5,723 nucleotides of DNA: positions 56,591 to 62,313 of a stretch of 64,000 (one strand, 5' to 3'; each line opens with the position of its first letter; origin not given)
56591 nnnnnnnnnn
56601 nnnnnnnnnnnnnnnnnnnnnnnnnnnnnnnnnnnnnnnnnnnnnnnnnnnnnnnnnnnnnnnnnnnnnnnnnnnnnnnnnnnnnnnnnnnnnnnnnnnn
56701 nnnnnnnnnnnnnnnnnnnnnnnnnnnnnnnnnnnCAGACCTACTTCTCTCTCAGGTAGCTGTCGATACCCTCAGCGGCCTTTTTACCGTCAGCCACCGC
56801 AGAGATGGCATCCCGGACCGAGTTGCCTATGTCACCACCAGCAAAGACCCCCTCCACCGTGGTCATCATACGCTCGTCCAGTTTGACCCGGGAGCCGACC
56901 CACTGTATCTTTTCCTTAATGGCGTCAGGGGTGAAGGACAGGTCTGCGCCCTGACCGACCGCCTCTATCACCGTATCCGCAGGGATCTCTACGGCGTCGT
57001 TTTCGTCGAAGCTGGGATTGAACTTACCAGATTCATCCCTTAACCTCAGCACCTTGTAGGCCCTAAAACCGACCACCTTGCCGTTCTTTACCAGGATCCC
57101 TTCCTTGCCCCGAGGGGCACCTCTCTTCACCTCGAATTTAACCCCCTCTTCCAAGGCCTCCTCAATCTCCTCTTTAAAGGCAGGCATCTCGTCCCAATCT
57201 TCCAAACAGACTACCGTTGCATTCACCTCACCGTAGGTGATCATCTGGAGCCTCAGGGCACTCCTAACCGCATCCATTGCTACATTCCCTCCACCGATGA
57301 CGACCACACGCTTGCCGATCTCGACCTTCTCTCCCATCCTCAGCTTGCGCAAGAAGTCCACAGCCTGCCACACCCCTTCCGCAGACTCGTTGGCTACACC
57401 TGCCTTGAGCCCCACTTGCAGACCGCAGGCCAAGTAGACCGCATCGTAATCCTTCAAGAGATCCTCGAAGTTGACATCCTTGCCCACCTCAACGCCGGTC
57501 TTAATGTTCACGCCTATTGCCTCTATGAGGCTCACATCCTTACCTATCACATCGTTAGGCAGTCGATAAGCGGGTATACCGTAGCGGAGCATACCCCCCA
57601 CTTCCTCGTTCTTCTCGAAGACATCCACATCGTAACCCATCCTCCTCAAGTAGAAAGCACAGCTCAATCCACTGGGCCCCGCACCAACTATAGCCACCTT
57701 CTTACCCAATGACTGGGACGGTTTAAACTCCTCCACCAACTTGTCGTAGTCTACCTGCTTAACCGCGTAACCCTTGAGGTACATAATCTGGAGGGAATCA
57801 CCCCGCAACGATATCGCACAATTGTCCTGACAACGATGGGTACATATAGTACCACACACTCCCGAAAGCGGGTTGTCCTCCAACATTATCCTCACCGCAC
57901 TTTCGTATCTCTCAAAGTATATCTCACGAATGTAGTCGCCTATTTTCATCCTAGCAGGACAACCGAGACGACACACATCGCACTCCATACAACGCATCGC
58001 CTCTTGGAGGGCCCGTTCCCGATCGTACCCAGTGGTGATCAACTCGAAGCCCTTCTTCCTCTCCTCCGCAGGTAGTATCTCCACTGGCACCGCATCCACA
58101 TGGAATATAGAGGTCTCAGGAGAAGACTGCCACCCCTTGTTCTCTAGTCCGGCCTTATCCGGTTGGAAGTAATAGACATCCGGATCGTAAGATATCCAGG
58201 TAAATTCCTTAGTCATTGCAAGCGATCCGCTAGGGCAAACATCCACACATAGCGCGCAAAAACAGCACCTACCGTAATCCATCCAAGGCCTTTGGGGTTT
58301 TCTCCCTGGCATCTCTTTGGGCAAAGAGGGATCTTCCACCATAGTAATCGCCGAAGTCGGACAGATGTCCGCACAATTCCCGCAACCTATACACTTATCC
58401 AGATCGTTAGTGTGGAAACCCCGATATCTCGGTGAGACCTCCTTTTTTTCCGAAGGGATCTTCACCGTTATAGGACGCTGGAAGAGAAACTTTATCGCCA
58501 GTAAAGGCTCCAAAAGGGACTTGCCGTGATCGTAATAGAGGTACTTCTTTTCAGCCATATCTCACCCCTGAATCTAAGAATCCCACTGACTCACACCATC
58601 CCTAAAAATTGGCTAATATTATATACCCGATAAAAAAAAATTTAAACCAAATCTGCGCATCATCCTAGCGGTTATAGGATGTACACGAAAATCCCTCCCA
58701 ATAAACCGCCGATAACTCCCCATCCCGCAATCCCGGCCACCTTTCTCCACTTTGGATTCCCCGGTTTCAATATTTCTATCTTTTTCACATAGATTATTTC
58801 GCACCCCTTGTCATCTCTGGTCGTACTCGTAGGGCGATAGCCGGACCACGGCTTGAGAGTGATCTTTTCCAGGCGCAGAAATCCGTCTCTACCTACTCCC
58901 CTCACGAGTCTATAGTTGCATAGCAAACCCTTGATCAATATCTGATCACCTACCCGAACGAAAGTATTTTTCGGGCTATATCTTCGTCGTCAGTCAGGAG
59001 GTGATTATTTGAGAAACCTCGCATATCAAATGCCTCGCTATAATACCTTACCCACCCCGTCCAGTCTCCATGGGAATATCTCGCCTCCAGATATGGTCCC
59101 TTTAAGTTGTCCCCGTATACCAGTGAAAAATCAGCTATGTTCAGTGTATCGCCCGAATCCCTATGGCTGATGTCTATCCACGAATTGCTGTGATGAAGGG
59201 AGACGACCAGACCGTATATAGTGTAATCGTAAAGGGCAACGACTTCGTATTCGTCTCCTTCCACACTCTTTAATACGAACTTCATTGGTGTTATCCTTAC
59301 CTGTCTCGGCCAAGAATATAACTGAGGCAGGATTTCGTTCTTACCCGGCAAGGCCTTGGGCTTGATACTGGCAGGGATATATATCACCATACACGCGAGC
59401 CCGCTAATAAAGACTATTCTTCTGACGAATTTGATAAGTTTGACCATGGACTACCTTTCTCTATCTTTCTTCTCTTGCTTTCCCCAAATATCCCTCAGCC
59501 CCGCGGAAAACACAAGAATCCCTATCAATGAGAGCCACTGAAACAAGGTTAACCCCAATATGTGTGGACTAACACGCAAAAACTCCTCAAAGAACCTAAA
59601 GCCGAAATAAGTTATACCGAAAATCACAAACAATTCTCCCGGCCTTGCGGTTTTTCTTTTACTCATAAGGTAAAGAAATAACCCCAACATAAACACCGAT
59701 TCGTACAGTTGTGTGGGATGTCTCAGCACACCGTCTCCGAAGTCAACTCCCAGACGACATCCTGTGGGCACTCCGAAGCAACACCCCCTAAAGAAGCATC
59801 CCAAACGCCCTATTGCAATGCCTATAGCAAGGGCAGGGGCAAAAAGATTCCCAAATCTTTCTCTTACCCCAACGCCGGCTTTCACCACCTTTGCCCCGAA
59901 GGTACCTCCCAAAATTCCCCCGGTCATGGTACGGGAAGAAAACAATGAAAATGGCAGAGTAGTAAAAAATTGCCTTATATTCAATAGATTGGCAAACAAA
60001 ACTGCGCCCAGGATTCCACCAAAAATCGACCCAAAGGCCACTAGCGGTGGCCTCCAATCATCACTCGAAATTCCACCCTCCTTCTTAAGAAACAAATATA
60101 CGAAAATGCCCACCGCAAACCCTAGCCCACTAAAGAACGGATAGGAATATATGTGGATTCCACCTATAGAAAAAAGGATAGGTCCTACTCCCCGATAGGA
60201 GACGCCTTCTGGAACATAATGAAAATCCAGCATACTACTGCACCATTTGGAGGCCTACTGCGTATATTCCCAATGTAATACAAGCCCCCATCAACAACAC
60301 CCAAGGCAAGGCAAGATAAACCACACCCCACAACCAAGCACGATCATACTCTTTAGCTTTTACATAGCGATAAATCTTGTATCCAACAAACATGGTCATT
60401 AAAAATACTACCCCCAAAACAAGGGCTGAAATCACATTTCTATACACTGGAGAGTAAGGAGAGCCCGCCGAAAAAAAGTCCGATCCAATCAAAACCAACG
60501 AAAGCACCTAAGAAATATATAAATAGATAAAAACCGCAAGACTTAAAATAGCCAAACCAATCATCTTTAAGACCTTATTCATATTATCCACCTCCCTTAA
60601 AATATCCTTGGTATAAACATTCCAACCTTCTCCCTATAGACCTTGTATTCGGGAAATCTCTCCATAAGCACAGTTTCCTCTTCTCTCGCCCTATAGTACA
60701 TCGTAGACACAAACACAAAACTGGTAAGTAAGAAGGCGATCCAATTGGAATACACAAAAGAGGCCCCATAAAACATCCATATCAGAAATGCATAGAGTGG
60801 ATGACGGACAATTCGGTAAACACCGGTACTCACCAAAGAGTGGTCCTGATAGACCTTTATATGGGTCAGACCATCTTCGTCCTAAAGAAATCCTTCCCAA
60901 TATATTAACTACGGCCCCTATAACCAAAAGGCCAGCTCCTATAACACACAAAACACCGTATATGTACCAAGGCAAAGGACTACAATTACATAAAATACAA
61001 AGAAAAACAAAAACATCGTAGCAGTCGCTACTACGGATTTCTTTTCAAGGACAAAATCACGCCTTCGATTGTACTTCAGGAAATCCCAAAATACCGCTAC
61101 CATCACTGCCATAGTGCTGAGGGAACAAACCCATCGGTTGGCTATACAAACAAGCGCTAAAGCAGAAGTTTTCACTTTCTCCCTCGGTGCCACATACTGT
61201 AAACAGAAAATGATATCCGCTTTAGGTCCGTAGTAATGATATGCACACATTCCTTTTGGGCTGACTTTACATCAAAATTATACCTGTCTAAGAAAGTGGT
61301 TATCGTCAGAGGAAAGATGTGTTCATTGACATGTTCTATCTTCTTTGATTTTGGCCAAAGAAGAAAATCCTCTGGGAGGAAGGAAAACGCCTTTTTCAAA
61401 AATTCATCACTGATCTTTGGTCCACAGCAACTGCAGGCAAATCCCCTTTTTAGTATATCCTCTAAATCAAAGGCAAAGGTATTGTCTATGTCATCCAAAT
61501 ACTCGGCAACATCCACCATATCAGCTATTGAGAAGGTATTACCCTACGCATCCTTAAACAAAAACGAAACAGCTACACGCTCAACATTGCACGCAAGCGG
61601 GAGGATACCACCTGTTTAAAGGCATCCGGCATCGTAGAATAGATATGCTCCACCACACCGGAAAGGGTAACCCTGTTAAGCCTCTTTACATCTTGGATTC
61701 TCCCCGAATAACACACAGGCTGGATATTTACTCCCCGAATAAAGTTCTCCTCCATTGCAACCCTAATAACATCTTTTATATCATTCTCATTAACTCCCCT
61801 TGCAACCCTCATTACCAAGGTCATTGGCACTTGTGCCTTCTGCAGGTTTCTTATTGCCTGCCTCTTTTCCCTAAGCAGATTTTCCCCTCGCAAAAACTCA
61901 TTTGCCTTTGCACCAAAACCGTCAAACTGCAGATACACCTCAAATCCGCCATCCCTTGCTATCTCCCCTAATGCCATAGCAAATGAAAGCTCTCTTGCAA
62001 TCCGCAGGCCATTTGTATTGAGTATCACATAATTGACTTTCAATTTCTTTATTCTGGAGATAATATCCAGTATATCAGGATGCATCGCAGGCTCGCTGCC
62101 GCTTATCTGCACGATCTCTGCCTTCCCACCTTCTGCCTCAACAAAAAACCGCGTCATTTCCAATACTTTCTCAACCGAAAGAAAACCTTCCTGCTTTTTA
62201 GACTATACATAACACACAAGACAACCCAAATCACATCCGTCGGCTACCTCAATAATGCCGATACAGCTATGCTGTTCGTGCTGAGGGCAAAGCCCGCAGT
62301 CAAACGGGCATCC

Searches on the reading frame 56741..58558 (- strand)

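Call 9: search_protein_families(library=pfam, proteins=[window:56741-58558:-], max_evalue=0.001)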
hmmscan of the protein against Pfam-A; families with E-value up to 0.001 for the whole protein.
window:56741-58558:- (605 aa): 25 families
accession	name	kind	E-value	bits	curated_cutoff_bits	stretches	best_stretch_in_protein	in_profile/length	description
PF14691.11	Fer4_20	-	3.3e-22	78.9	25.8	1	168-268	2-107/113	Dihydroprymidine dehydrogenase domain II, 4Fe-4S cluster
PF07992.20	Pyr_redox_2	-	2.4e-21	76.9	26.1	1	286-591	1-291/291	Pyridine nucleotide-disulphide oxidoreductase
PF00037.32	Fer4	-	2.1e-11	43.5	21.1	1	52-72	4-24/24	4Fe-4S binding domain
PF12838.12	Fer4_7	-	5.1e-11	43.3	27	1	55-111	1-51/52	4Fe-4S dicluster domain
PF13450.12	NAD_binding_8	-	8e-11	42.5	21.9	1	290-324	1-35/68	NAD(P)-binding Rossmann-like domain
PF13738.12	Pyr_redox_3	-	2e-09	37.5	30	0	290-326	2-39/305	Pyridine nucleotide-disulphide oxidoreductase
PF13187.11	Fer4_9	-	7.9e-09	35.9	27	1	55-111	1-50/52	4Fe-4S dicluster domain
PF00070.33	Pyr_redox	-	2.8e-08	34.6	22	1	287-321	1-35/82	Pyridine nucleotide-disulphide oxidoreductase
PF01266.30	DAO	-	8.1e-07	29.3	27.9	1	287-322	1-37/353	FAD dependent oxidoreductase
PF13484.11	Fer4_16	-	2.7e-06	28.5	30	1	55-110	1-65/66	4Fe-4S double cluster binding domain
PF01262.27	AlaDh_PNT_C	-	3e-06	27.2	23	0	417-442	30-55/214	Alanine dehydrogenase/PNT, C-terminal domain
PF13183.11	Fer4_8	-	6.1e-06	27.1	27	1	53-111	2-67/68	4Fe-4S dicluster domain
PF13237.11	Fer4_10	-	1.3e-05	25.5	25.5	1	51-109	4-53/53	4Fe-4S dicluster domain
PF14697.11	Fer4_21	-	1.8e-05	25.2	35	1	53-114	5-58/59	4Fe-4S dicluster domain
PF12837.12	Fer4_6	-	2.6e-05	24.4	25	1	52-71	5-24/24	4Fe-4S binding domain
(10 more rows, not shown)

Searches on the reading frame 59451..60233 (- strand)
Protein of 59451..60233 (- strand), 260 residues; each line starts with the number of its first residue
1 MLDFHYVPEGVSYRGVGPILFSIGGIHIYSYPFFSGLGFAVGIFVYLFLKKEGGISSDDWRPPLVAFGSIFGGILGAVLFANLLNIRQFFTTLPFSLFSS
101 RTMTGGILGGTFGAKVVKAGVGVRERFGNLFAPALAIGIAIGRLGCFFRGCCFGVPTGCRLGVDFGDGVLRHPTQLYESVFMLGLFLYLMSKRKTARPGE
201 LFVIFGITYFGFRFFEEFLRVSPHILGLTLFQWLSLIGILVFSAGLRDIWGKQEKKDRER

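Call 9: search_protein_families(library=pfam, proteins=[window:59451-60233:-], max_evalue=0.001)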
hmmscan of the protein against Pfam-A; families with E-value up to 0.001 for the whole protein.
window:59451-60233:- (260 aa): 1 family
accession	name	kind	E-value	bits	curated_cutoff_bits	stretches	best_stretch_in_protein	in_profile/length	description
PF01790.23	LGT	-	4.2e-31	108.5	24.9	1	18-242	1-234/240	Prolipoprotein diacylglyceryl transferase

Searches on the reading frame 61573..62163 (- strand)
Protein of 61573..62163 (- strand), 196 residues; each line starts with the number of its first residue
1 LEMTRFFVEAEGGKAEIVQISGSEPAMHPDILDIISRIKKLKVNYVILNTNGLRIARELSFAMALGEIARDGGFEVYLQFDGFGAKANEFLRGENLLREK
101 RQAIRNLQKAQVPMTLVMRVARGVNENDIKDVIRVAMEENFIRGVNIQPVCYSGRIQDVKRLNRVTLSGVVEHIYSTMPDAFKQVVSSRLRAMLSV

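Call 111: search_protein_families(library=pfam, proteins=[window:61573-62163:-], max_evalue=0.001)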
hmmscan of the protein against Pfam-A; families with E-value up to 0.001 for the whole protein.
window:61573-62163:- (196 aa): 1 family
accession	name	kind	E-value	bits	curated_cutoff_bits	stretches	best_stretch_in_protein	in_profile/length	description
PF04055.27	Radical_SAM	-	4e-10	40.6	29.5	1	10-134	42-164/166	Radical SAM superfamily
